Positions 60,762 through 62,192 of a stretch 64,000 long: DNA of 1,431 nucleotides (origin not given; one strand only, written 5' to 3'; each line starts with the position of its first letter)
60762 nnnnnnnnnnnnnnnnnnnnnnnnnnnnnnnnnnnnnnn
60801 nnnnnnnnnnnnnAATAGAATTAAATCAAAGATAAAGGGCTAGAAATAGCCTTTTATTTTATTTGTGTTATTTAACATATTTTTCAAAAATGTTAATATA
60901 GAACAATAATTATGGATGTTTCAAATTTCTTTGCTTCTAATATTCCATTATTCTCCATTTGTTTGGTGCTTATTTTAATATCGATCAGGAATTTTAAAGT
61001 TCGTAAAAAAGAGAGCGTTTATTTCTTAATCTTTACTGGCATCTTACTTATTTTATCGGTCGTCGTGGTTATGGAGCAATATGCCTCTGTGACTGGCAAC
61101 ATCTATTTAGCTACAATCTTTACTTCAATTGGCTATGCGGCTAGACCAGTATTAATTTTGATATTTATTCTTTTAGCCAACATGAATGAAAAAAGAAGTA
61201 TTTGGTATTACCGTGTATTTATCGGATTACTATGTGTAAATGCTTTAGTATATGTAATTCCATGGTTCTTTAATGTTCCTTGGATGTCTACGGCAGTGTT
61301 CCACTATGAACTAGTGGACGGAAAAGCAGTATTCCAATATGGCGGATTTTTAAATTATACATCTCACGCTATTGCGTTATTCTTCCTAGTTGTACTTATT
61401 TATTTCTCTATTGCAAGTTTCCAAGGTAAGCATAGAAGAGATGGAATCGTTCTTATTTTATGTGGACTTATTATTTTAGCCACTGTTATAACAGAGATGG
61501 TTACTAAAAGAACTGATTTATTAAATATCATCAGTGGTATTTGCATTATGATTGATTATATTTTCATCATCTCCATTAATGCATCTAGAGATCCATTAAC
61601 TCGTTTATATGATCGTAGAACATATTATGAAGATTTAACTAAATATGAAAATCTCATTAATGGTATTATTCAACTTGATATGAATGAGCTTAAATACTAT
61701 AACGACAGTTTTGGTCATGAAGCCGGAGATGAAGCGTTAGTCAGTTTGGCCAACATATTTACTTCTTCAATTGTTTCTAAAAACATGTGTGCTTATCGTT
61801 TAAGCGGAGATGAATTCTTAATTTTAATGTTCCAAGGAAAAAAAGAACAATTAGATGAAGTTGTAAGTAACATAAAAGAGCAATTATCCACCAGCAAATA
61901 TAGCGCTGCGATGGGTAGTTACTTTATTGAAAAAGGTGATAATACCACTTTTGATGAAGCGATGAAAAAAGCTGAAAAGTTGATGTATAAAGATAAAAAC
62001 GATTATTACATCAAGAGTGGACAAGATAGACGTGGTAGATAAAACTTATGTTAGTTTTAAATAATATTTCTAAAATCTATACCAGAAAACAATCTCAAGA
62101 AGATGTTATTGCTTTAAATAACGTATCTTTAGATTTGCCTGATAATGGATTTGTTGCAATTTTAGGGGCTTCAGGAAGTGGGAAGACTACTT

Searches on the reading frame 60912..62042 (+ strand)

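Call 80: search_protein_families(library=pfam, proteins=[window:60912-62042:+], max_evalue=0.0001)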
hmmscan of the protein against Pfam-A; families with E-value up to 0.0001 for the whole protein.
window:60912-62042:+ (376 aa): 1 family
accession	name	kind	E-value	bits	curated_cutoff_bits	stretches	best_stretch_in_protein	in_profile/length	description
PF00990.26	GGDEF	-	2.9e-21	76.4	23.8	1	224-363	1-156/161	Diguanylate cyclase, GGDEF domain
